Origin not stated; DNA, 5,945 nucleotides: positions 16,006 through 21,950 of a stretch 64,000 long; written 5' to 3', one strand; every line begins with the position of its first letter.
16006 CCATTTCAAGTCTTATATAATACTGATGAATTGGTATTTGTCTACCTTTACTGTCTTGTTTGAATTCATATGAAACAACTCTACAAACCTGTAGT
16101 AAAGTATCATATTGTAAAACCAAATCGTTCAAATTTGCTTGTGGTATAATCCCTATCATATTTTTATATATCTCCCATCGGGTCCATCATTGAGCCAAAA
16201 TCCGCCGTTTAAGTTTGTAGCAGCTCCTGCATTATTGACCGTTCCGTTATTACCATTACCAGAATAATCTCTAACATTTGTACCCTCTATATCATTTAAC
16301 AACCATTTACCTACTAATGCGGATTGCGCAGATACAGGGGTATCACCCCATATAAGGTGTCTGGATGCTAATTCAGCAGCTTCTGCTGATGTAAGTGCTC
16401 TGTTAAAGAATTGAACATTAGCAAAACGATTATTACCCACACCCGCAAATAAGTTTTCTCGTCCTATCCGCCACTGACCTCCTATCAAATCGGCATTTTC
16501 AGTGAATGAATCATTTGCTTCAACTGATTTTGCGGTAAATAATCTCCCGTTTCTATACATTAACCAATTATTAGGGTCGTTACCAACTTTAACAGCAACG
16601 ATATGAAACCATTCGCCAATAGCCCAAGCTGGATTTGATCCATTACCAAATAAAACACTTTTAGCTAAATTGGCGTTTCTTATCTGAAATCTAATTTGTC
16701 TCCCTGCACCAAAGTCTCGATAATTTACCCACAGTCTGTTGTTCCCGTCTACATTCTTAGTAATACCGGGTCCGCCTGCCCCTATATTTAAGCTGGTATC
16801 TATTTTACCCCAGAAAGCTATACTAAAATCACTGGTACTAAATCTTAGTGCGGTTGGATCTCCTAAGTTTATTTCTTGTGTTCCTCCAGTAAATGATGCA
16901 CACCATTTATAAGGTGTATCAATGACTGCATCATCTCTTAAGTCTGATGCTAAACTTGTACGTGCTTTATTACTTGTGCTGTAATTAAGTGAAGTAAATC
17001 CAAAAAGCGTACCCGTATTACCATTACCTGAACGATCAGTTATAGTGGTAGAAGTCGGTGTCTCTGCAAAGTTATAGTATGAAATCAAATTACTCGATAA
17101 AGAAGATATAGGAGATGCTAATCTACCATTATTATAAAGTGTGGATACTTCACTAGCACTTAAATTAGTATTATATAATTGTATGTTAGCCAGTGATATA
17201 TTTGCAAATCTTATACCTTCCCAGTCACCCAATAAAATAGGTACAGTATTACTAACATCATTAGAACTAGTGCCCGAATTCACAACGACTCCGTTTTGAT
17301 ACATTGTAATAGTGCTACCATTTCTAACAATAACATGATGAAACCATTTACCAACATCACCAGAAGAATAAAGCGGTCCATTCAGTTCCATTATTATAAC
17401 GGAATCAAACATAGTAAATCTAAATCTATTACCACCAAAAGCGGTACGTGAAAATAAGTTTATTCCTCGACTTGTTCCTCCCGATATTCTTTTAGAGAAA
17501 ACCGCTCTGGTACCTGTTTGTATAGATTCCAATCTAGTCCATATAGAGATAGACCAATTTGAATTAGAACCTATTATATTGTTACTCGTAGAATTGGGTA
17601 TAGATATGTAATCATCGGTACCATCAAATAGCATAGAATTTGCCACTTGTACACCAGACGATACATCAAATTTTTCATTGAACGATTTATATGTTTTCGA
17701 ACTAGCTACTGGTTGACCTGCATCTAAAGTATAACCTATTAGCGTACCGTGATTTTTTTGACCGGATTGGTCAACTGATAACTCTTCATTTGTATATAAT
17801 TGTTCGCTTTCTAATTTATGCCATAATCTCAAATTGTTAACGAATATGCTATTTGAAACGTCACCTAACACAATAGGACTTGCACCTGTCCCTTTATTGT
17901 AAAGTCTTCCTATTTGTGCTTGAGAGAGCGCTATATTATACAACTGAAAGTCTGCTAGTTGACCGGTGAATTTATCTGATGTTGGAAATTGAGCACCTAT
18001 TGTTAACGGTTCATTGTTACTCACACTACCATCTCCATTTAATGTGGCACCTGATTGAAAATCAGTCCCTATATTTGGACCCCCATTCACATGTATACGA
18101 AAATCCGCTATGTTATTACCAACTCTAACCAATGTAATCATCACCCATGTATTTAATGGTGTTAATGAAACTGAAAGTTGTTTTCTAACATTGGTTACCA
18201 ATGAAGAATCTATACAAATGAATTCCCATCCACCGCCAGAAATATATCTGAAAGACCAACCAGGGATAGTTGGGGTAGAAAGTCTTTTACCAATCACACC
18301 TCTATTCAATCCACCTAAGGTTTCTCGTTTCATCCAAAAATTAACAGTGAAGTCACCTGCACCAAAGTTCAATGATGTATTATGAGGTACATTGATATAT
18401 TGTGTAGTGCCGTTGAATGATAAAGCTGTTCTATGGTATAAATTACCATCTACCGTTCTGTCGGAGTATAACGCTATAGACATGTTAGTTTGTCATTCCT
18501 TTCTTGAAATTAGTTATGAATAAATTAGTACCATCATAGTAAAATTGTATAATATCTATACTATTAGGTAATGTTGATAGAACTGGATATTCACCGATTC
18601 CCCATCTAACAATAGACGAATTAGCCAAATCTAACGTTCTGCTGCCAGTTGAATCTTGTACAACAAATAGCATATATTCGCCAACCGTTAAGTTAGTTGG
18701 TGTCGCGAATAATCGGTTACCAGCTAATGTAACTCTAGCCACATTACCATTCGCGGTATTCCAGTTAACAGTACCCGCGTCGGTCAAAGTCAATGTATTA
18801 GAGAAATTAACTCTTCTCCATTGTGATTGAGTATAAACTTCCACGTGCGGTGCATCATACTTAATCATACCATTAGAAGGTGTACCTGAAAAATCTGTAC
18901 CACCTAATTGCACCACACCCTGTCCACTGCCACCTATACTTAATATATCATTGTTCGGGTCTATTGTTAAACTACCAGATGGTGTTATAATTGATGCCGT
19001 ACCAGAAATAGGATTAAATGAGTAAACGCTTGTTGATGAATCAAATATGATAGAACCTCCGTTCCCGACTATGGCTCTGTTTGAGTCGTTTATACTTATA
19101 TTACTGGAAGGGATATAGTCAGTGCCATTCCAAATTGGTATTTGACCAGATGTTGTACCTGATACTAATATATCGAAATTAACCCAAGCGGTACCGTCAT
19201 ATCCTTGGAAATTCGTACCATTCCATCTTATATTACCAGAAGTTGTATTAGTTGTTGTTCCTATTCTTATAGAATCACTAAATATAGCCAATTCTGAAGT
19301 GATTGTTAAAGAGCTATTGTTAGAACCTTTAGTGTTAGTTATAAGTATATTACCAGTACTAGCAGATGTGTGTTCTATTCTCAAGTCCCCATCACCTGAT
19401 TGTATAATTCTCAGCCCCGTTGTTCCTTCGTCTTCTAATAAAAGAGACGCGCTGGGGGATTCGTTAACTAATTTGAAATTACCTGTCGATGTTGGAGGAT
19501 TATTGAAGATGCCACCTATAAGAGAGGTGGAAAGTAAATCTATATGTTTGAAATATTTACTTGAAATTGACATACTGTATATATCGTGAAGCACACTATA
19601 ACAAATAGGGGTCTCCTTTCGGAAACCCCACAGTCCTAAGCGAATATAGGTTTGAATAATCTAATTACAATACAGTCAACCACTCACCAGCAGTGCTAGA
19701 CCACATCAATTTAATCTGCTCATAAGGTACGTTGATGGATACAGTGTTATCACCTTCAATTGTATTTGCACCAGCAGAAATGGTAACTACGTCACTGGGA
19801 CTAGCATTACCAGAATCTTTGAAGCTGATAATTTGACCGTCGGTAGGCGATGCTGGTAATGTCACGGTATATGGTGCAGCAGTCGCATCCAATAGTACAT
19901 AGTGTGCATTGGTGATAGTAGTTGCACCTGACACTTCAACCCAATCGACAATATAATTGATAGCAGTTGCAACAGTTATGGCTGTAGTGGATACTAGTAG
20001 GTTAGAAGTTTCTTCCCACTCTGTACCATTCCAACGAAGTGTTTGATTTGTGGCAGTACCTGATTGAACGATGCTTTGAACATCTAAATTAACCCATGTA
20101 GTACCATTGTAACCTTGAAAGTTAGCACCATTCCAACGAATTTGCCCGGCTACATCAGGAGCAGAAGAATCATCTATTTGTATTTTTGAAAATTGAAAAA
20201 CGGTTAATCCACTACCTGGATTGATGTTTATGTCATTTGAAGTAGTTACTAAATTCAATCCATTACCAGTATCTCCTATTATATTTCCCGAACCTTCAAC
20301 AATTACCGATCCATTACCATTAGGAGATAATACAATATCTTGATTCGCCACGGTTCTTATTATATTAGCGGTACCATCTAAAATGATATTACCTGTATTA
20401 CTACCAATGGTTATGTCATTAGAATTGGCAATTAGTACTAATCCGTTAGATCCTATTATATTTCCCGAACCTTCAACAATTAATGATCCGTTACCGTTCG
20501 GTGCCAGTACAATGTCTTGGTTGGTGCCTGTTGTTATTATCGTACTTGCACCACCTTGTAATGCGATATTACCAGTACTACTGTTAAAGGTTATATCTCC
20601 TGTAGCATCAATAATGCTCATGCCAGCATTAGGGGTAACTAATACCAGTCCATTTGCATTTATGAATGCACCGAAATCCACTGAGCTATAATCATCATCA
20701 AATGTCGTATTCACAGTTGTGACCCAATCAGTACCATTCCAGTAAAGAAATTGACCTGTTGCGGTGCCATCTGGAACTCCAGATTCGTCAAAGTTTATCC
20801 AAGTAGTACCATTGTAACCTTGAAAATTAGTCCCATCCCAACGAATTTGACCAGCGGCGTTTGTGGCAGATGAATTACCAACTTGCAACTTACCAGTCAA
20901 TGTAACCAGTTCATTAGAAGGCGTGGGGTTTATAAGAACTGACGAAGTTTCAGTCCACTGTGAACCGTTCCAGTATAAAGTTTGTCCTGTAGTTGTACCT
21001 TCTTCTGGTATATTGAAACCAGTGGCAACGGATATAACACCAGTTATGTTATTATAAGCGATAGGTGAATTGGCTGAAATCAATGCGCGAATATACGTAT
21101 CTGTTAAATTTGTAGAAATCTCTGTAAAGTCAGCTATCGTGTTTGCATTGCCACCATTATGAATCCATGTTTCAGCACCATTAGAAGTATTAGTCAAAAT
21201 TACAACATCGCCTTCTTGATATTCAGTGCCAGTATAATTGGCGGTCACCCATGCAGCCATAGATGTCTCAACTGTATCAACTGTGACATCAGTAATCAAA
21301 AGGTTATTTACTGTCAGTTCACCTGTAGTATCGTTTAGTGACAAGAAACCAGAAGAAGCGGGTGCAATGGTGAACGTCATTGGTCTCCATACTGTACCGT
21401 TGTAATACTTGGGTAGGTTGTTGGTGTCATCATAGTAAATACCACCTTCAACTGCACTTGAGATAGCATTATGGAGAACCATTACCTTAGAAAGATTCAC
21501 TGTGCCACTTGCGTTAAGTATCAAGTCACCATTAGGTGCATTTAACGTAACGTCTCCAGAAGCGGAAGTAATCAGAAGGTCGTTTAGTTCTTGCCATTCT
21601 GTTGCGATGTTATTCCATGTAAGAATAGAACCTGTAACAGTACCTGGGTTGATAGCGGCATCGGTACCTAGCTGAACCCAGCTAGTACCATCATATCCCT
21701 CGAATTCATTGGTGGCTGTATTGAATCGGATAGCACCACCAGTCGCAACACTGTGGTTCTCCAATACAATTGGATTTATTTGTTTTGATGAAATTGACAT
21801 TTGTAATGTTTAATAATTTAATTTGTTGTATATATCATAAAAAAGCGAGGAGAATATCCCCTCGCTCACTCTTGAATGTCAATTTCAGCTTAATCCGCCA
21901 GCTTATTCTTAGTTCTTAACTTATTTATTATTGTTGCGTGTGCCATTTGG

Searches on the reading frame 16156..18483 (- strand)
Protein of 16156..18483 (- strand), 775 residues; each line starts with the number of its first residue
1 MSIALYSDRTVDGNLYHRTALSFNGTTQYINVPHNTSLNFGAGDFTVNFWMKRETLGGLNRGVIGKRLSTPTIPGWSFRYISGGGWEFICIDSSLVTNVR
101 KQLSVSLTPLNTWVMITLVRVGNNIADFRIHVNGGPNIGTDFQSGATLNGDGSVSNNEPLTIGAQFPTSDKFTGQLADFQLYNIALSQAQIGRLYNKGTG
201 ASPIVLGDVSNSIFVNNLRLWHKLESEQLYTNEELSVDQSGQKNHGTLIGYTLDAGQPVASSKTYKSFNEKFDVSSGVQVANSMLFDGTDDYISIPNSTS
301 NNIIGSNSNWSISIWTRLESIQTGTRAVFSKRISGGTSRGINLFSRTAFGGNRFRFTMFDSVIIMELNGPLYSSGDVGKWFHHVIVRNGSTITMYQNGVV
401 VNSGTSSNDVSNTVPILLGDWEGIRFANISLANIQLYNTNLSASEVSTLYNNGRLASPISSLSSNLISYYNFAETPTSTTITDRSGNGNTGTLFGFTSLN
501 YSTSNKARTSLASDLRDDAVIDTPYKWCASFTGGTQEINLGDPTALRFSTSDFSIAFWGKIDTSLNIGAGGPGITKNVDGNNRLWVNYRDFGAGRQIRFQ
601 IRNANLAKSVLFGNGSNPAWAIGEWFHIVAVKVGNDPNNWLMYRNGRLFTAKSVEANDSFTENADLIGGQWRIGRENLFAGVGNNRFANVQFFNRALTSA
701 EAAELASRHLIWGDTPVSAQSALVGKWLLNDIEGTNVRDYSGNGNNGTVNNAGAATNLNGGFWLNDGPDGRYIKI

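Call 21: search_protein_families(library=phrogs, proteins=[window:16156-18483:-], max_evalue=0.00001)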
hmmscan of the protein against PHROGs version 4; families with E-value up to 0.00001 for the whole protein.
window:16156-18483:- (775 aa): 4 families
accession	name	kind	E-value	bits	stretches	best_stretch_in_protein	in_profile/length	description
phrog_3545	-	unknown function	1.1e-25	90.9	2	277-438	788-961/1115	-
phrog_24074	-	unknown function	2.4e-12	47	1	19-135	458-567/892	-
phrog_13163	-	tail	2.6e-07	29.9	0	19-173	553-691/976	baseplate wedge subunit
phrog_22373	-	unknown function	1.2e-06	28.3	0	129-272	133-256/688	-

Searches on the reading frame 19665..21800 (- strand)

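Call 21: search_protein_families(library=phrogs, proteins=[window:19665-21800:-], max_evalue=0.00001)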
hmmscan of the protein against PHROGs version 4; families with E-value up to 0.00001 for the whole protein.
window:19665-21800:- (711 aa): 1 family
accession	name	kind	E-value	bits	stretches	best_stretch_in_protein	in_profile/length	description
phrog_25721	-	unknown function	2.6e-11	44.2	0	543-626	50-130/340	-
